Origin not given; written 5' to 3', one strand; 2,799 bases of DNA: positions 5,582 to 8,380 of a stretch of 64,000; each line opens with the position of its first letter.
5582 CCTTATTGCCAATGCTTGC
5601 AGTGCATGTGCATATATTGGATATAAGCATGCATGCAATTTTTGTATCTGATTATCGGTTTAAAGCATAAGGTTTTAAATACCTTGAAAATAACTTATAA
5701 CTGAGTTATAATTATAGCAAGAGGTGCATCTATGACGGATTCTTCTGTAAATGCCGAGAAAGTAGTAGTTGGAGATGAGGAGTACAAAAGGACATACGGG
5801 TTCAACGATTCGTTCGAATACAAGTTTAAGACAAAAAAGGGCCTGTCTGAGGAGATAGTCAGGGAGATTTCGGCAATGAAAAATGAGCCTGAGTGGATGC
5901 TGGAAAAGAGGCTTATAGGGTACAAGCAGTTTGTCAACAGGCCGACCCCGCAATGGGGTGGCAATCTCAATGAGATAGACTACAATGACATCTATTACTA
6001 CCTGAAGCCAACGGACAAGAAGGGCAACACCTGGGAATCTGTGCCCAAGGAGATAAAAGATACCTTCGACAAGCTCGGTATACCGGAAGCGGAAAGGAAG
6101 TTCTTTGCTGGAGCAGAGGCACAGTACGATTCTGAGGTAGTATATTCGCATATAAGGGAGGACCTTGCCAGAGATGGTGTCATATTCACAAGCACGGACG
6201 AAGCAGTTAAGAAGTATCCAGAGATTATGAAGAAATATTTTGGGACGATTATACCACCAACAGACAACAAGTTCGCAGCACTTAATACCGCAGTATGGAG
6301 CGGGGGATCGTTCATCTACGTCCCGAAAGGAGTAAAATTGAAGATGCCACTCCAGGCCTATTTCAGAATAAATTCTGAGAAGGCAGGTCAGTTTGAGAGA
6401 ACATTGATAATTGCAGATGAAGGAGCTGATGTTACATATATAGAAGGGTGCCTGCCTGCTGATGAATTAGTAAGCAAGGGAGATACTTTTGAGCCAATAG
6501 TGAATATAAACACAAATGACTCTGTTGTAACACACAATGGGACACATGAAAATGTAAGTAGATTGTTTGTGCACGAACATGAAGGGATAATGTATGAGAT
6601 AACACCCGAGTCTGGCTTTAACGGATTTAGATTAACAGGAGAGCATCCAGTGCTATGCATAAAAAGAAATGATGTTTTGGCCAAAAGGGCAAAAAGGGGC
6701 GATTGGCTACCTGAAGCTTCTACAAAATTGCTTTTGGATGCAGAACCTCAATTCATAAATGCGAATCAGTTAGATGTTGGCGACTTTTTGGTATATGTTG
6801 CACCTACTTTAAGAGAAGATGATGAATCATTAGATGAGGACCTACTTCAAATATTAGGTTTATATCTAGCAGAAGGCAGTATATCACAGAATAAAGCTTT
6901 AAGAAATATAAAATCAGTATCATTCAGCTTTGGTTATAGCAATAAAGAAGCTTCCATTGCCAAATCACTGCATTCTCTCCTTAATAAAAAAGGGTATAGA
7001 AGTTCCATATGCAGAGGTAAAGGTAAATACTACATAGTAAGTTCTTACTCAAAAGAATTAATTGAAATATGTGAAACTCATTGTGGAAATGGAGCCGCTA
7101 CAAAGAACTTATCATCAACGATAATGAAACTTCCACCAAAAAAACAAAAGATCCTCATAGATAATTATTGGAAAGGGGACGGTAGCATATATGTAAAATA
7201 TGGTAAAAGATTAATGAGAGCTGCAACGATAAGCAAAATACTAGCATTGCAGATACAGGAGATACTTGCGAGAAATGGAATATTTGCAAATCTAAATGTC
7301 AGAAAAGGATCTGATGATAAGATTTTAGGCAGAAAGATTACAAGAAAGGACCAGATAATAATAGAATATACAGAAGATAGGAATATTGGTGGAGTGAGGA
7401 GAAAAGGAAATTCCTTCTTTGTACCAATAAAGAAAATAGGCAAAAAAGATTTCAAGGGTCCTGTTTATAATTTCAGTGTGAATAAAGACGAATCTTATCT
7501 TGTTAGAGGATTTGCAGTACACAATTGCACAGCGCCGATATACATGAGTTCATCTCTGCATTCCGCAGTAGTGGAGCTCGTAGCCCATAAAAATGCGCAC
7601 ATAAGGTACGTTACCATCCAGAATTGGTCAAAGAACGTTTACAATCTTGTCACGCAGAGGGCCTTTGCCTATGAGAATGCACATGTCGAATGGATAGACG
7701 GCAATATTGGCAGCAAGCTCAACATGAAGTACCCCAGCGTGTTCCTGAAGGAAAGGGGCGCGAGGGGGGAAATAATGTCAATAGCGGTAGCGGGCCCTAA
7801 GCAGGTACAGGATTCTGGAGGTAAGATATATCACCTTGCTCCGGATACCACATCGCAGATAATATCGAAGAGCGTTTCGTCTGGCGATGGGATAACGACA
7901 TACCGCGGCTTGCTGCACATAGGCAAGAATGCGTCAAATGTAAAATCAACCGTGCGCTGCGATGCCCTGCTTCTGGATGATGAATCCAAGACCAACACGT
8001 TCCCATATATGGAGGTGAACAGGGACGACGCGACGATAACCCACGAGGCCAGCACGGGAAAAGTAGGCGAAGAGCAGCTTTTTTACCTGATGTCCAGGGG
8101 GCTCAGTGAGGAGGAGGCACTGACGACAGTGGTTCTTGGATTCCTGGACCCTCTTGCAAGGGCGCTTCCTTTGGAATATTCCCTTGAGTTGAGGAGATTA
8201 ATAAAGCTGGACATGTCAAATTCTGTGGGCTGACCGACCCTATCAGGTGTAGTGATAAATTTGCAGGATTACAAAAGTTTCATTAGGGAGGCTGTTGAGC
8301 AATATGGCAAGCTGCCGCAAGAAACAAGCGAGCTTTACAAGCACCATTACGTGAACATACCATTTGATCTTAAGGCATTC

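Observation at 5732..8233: sufB is split by a 359-aa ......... intein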

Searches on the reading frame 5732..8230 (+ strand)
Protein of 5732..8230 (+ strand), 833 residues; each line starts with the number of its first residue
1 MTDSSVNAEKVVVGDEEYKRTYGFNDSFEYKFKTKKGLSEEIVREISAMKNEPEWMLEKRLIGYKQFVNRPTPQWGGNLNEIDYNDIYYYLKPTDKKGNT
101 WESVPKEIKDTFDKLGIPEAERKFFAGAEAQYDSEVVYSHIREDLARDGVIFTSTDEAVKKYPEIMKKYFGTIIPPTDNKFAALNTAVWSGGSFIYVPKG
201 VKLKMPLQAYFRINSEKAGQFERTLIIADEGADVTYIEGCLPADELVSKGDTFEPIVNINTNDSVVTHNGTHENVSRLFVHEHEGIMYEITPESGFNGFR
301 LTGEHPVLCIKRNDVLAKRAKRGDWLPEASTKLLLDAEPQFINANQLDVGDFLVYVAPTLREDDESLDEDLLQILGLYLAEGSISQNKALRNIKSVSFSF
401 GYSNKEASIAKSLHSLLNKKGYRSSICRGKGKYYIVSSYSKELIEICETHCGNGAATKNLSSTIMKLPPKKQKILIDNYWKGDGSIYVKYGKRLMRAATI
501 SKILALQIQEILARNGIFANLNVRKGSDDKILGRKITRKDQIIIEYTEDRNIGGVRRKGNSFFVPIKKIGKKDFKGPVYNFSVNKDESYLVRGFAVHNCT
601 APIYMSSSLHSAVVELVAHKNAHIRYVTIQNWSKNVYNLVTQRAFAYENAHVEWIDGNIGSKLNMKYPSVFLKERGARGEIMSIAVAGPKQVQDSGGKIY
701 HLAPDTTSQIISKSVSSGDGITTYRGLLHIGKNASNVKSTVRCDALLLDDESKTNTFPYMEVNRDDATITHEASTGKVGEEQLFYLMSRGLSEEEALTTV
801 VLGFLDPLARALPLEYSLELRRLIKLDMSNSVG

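Call 4: search_protein_families(library=pfam, proteins=[window:5732-8230:+], max_evalue=0.1)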
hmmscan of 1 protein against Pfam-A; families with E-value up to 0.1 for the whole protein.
window:5732-8230:+ (833 aa): 4 families
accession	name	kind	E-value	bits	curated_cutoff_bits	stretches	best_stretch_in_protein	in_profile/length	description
PF01458.23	SUFBD_core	-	9e-77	258.1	27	2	596-804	27-232/232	SUF system FeS cluster assembly, SufBD core domain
PF19295.5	SufBD_N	-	1.1e-12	48.4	23.5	1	146-208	109-171/172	SufBD protein N-terminal region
PF14528.11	LAGLIDADG_3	-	7e-12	45.9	22.5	2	477-541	8-73/82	LAGLIDADG-like domain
PF14890.11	Intein_splicing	-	5.7e-08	33.2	35.8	1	245-598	14-155/155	Intein splicing domain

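Call 7: find_homologous_proteins(query=window:5732-8230:+, max_evalue=1e-10)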
Query window:5732-8230:+ (833 aa): 8000 proteins with E <= 1e-10 among 8000 candidates; the best 120 are listed.
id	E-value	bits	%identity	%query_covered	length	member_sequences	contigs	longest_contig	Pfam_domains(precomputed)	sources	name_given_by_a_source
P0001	0.0e+0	1895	100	100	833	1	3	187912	PF01458.24,PF19295.6,PF14528.12,PF14890.12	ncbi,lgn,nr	ncbi:MAG: Fe-S cluster assembly protein SufB [Candidatus Micrarchaeota archaeon]|nr:Fe-S cluster ass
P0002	0.0e+0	1646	85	100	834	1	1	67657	PF01458.24,PF19295.6,PF14528.12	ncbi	-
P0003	0.0e+0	1596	83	99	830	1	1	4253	PF01458.24,PF19295.6,PF14528.12,PF14890.12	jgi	-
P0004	0.0e+0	1556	82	100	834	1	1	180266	PF01458.24,PF19295.6,PF14528.12,PF14890.12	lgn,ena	-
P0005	0.0e+0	1555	81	100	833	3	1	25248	PF01458.24,PF19295.6,PF14528.12,PF14890.12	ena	-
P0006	0.0e+0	1513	79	100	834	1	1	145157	PF01458.24,PF19295.6,PF14528.12,PF14890.12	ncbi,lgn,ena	-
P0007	0.0e+0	1463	77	100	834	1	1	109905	PF01458.24,PF19295.6,PF14528.12,PF14890.12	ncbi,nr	ncbi:MAG: Fe-S cluster assembly protein SufB [Candidatus Micrarchaeota archaeon]|nr:Fe-S cluster ass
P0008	0.0e+0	1440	75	100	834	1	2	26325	PF01458.24,PF19295.6,PF14528.12,PF14890.12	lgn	-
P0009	0.0e+0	1383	72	99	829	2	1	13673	PF01458.24,PF19295.6,PF14528.12,PF14890.12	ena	-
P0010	0.0e+0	1381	70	100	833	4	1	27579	PF01458.24,PF19295.6,PF14528.12,PF14890.12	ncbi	-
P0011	0.0e+0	1377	72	98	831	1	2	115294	PF01458.24,PF19295.6,PF14528.12,PF14890.12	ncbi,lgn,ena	-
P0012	0.0e+0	1370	72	98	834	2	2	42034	PF01458.24,PF19295.6,PF14528.12,PF14890.12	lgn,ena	-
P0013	0.0e+0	1357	71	98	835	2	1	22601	PF01458.24,PF19295.6,PF14528.12,PF14890.12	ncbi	-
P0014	0.0e+0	1352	72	98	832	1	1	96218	PF01458.24,PF19295.6,PF14528.12,PF14890.12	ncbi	-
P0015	0.0e+0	1346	70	98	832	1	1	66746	PF01458.24,PF19295.6,PF14528.12,PF14890.12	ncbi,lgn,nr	ncbi:MAG: SufD family Fe-S cluster assembly protein [Candidatus Marsarchaeota archaeon]|nr:SufD fami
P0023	0.0e+0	1133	64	100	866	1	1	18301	PF01458.24,PF19295.6,PF05203.22,PF14528.12,PF13403.12,PF14890.12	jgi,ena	-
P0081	3.0e-282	957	93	29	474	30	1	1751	PF01458.24,PF19295.6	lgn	-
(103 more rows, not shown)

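Call 31: find_encoding_contigs(protein=P0081, flank=3000, max_places=3)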
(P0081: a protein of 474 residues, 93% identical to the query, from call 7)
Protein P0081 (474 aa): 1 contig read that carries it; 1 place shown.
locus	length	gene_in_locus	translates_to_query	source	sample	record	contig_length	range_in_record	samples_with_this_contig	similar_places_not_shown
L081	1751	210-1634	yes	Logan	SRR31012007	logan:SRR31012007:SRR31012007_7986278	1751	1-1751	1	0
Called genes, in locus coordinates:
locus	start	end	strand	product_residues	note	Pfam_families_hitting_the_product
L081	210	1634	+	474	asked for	PF19295:SufBD_N, PF01458:SUFBD_core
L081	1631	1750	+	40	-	?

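Call 32: find_encoding_contigs(protein=P0002, flank=6000, max_places=2)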
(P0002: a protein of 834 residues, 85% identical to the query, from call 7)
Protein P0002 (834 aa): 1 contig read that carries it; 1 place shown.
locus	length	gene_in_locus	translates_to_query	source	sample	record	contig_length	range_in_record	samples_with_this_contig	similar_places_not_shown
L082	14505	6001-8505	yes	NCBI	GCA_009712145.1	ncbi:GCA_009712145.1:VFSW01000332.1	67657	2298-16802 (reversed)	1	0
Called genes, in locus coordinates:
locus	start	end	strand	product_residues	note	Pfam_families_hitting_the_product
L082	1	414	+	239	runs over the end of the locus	-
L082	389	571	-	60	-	PF01192:RNA_pol_Rpb6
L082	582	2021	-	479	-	PF01266:DAO (faint), PF12831:FAD_oxidored (weak), PF22578:GGR_cat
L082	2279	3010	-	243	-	PF09754:PAC2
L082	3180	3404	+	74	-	-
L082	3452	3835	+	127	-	-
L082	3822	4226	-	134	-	PF02643:DUF192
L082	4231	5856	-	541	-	PF00171:Aldedh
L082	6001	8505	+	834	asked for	PF19295:SufBD_N, PF14528:LAGLIDADG_3, PF01458:SUFBD_core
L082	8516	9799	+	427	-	PF01458:SUFBD_core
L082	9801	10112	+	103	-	PF01381:HTH_3 (weak)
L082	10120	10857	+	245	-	PF02463:SMC_N, PF00005:ABC_tran, PF13304:AAA_21 (faint)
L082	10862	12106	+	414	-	PF00266:Aminotran_5, PF00155:Aminotran_1_2, PF01041:DegT_DnrJ_EryC1 (weak)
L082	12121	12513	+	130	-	PF01592:NifU_N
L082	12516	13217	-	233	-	PF01411:tRNA-synt_2c, PF07973:tRNA_SAD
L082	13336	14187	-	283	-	PF01619:Pro_dh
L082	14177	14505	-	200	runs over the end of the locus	PF00702:Hydrolase (weak), PF13419:HAD_2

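Call 43: search_protein_families(library=ncbifam, proteins=[window:5732-8230:+], max_evalue=0.01)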
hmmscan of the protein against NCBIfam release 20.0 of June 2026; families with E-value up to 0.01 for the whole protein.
window:5732-8230:+ (833 aa): 8 families
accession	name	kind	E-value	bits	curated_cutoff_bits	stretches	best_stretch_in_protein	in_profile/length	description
TIGR01980.1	sufB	equivalog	1.6e-205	682.9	346.4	2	20-241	3-224/448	Fe-S cluster assembly protein SufB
NF008773.0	PRK11814.1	equivalog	3.6e-145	484.2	717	2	14-241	15-243/484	Fe-S cluster assembly protein SufB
NF052511.1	SUF_like_SmsB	exception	6.3e-78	262.7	650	2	596-830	211-443/445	SUF-like minimal system protein SmsB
TIGR01981.1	sufD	equivalog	1.3e-54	185.4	222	2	607-815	61-269/275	Fe-S cluster assembly protein SufD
NF008194.0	PRK10948.1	equivalog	4.4e-16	58.7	489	1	618-806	207-395/423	Fe-S cluster assembly protein SufD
NF011303.0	PRK14715.1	equivalog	1.2e-07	29.2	1585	1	369-533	1118-1275/1627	DNA-directed DNA polymerase II large subunit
NF045703.1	rSAM_Tes_intein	exception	4e-06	24.9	1700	1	398-529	391-525/1040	tetraether lipid synthase Tes, intein-containing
TIGR01443.1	intein_Cterm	domain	0.00042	20.5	15.6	1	577-599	1-24/24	intein C-terminal splicing region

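Call 46: find_encoding_contigs(protein=P0001, flank=2000, max_places=4)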
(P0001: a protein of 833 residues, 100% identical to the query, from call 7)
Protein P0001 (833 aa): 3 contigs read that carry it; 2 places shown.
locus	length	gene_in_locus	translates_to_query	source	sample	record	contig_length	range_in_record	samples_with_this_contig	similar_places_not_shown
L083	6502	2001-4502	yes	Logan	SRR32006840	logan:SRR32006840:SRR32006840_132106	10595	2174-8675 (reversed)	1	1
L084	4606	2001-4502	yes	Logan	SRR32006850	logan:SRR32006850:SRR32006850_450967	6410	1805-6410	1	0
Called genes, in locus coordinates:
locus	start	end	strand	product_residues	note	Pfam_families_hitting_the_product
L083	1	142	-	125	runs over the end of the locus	PF02643:DUF192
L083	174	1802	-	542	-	PF00171:Aldedh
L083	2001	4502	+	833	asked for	PF19295:SufBD_N, PF14890:Intein_splicing (weak), PF14528:LAGLIDADG_3 (weak), PF01458:SUFBD_core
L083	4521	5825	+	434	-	PF01458:SUFBD_core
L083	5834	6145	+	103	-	-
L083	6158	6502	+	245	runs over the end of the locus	PF02463:SMC_N (faint), PF00005:ABC_tran, PF13304:AAA_21 (faint)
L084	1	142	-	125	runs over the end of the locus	PF02643:DUF192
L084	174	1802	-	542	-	PF00171:Aldedh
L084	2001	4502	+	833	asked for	PF19295:SufBD_N, PF14890:Intein_splicing (weak), PF14528:LAGLIDADG_3 (weak), PF01458:SUFBD_core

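Call 47: find_encoding_contigs(protein=P0023, flank=3000, max_places=2)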
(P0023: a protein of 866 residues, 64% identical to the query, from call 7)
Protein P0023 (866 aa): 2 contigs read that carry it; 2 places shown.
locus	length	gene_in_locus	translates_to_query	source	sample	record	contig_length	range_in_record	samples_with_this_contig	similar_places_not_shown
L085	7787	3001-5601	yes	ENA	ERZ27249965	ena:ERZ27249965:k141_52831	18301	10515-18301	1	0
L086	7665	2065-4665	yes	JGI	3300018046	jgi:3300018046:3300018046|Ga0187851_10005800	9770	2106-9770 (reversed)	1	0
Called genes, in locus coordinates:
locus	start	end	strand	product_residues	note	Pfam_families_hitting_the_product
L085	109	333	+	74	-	-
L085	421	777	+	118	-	-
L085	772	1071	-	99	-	PF02643:DUF192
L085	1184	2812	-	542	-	PF00171:Aldedh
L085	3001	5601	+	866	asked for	PF19295:SufBD_N, PF13403:Hint_2 (weak), PF14890:Intein_splicing, PF05203:Hom_end_hint (faint), PF14528:LAGLIDADG_3, PF01458:SUFBD_core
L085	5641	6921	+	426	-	PF01458:SUFBD_core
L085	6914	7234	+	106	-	-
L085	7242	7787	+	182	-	?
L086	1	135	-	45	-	?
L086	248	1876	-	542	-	PF00171:Aldedh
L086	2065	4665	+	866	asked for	PF19295:SufBD_N, PF13403:Hint_2 (weak), PF14890:Intein_splicing, PF05203:Hom_end_hint (faint), PF14528:LAGLIDADG_3, PF01458:SUFBD_core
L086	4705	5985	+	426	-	PF01458:SUFBD_core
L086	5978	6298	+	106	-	-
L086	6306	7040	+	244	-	PF00005:ABC_tran, PF02463:SMC_N (faint), PF13304:AAA_21 (faint)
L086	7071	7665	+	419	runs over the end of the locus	PF00266:Aminotran_5, PF01041:DegT_DnrJ_EryC1 (weak)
